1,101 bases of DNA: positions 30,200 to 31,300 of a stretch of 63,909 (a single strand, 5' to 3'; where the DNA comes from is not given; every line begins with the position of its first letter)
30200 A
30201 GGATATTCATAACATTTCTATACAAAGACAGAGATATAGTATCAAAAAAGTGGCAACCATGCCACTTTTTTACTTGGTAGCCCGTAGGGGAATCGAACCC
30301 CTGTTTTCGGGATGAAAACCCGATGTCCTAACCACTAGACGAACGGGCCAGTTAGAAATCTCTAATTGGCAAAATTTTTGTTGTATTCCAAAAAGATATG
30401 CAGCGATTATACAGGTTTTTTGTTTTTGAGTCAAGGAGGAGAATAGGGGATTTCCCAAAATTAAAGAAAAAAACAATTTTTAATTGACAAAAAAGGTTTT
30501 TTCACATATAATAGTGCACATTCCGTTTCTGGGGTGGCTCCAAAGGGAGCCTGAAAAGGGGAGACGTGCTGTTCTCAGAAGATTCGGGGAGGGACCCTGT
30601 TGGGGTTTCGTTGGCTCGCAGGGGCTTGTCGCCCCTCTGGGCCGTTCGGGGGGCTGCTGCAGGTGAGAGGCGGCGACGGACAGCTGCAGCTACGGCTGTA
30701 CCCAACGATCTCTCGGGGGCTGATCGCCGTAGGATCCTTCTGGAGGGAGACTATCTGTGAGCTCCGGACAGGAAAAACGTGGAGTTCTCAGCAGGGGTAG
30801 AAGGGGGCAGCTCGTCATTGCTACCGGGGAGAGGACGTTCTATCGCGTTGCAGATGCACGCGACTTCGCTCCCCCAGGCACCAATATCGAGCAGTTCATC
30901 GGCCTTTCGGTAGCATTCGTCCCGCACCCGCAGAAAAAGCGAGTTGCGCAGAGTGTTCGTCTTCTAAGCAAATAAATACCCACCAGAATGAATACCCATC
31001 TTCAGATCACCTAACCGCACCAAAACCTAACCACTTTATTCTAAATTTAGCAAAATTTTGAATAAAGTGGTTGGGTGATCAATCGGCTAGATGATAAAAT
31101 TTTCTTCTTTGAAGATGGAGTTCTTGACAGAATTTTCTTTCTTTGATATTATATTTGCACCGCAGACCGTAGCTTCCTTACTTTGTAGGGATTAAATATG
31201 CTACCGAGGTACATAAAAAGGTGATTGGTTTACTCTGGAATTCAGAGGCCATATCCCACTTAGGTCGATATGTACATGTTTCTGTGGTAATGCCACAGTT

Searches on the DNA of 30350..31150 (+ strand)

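Call 4: search_rna_families(source=window, start=30350, end=31150, threshold=evalue, max_evalue=10, show_alignments=3)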
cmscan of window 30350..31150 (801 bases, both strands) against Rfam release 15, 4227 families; matches with E-value up to 10: 22.
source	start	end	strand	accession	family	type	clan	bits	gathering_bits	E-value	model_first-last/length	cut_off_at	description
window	31003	31102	-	RF04211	MIR5185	Gene; miRNA;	-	30.7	101.7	0.00076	1-111/111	no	MIR5185 microRNA precursor family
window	31006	31095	-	RF04202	MIR5380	Gene; miRNA;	-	24.3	150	0.028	1-137/137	no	MIR5380 microRNA precursor family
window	31026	31074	+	RF00451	MIR395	Gene; miRNA;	-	23.7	56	0.02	19-86/104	no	mir-395 microRNA precursor family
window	31025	31076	+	RF03664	MIR6288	Gene; miRNA;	-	23.5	74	0.048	1-92/92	no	MIR6288 microRNA precursor family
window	31006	31095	-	RF04071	MIR2863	Gene; miRNA;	CL00139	23.3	94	0.047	1-113/113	no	MIR2863 microRNA precursor family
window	31022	31079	-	RF04213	MIR7807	Gene; miRNA;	-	23.2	90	0.044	1-134/134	no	MIR7807 microRNA precursor family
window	31025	31076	+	RF04211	MIR5185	Gene; miRNA;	-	22.9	101.7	0.074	32-84/111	no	MIR5185 microRNA precursor family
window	31029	31073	-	RF00451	MIR395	Gene; miRNA;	-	22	56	0.062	21-84/104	no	mir-395 microRNA precursor family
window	31026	31075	+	RF03938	mir-4662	Gene; miRNA;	-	22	97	0.12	1-67/67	no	mir-4662 microRNA precursor family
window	31023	31072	+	RF04346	Plastid-ccsA-ndhD-1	Cis-reg;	CL00154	20.3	48.5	0.26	1-57/57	no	Plastid-ccsA-ndhD-1 3UTR RNA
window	31024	31077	+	RF04251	MIR5070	Gene; miRNA;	CL00139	20.2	100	0.49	1-116/116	no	MIR5070 microRNA precursor family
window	30510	30556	-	RF00032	Histone3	Cis-reg;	-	20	34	0.01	1-46/46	no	Histone 3' UTR stem-loop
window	31026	31075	-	RF03938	mir-4662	Gene; miRNA;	-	19.8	97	0.46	1-67/67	no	mir-4662 microRNA precursor family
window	31024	31077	-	RF01024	mir-944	Gene; miRNA;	-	19.4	100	1.4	1-88/88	no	mir-944 microRNA precursor family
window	31025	31076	+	RF04172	MIR8675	Gene; miRNA;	-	19.1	90.8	1.1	18-79/95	no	MIR8675 microRNA precursor family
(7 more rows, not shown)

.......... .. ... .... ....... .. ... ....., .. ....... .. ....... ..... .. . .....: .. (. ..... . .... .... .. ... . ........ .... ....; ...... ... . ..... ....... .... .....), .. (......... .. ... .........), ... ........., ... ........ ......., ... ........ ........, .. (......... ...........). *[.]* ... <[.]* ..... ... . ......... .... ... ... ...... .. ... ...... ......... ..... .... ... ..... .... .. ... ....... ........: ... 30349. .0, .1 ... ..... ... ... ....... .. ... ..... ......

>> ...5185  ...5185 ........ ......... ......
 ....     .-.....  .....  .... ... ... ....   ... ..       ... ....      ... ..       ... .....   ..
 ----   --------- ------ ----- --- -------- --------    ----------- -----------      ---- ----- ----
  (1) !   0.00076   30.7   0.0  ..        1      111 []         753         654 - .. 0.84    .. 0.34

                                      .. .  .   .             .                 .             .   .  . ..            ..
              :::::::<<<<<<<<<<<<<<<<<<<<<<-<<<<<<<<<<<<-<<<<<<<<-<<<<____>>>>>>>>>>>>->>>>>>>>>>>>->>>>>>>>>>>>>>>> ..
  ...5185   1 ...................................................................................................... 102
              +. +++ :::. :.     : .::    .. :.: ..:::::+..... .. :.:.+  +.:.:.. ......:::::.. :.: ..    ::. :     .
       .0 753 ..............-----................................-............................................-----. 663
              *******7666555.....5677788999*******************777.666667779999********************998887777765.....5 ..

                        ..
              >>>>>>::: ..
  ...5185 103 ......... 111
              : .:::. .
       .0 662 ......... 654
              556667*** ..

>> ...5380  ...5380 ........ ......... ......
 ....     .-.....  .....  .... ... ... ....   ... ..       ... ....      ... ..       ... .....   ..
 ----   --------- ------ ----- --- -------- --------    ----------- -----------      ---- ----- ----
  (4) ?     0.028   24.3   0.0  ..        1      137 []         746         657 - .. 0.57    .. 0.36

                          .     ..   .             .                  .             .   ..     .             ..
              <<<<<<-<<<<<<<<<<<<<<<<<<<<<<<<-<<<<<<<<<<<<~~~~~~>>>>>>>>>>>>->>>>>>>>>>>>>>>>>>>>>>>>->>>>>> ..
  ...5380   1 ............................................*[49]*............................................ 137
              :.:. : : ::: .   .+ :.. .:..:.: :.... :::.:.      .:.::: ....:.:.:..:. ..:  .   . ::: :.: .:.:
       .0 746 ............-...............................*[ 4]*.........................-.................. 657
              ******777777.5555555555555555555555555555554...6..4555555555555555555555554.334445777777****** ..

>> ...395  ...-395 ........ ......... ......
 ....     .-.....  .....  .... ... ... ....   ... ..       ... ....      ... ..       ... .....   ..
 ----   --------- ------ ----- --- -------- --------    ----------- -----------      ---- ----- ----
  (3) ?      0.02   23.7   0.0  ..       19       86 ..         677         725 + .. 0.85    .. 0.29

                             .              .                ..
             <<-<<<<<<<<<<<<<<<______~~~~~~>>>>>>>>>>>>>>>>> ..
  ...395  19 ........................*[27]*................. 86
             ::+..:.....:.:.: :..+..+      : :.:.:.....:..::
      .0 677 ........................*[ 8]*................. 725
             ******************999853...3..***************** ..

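Call 40: search_dna_similar(query=window:30513-30995:+, collection=phages, mode=distant, max_evalue=0.01)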
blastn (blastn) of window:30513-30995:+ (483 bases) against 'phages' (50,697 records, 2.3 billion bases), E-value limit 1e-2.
No match.

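Call 41: search_dna_similar(query=window:30513-30995:+, collection=plasmids, mode=distant, max_evalue=0.01)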
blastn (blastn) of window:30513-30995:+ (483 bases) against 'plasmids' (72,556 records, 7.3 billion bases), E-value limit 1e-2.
No match.

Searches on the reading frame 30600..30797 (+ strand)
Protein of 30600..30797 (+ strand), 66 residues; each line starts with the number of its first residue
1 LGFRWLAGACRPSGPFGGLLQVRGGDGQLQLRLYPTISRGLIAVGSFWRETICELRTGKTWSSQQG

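Call 39: search_protein_families(library=pfam, max_evalue=0.1, proteins=[window:30600-30797:+])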
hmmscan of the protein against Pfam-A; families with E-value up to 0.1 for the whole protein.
seq(66 aa): 0 families

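Call 44: find_related_loci(query=window:30600-30797:+, collection=viral_contigs, flank=3000)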
Query window:30600-30797:+ (66 aa) in viral_contigs; peptide patterns used: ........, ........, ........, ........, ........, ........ (x = any residue, [..] = any of these).
31 stretches matched a pattern, but none encodes a relative of the query by tblastn (E <= 1e-3).

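Call 96: search_protein_families(library=phrogs, max_evalue=0.01, proteins=[window:30600-30797:+])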
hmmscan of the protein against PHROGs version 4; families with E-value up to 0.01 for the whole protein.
window:30600-30797:+ (66 aa): 0 families

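Call 97: search_protein_families(library=padloc, max_evalue=0.01, proteins=[window:30600-30797:+])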
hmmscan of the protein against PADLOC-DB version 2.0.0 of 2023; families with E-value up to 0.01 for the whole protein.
window:30600-30797:+ (66 aa): 0 families

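Call 101: predict_structure(protein=window:30600-30797:+)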
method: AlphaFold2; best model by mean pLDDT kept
length: 66 residues; sequences in the alignment: 1
mean_pLDDT: 46.3   pTM: 0.27
mean pLDDT of the five models: 46.3, 43.4, 40.3, 39.0, 35.3
residues with pLDDT >= 90: 0; 70-90: 0; 50-70: 20; < 50: 46
segments of 3 or more residues with pLDDT < 50: 1-11, 34-66
pLDDT, mean of each block of 10 residues (from residue 1): 44 52 57 46 42 44 34
secondary structure, 60 per line:
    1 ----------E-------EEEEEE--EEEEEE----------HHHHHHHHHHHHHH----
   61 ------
elements in order: E19-24 E27-32 H43-56
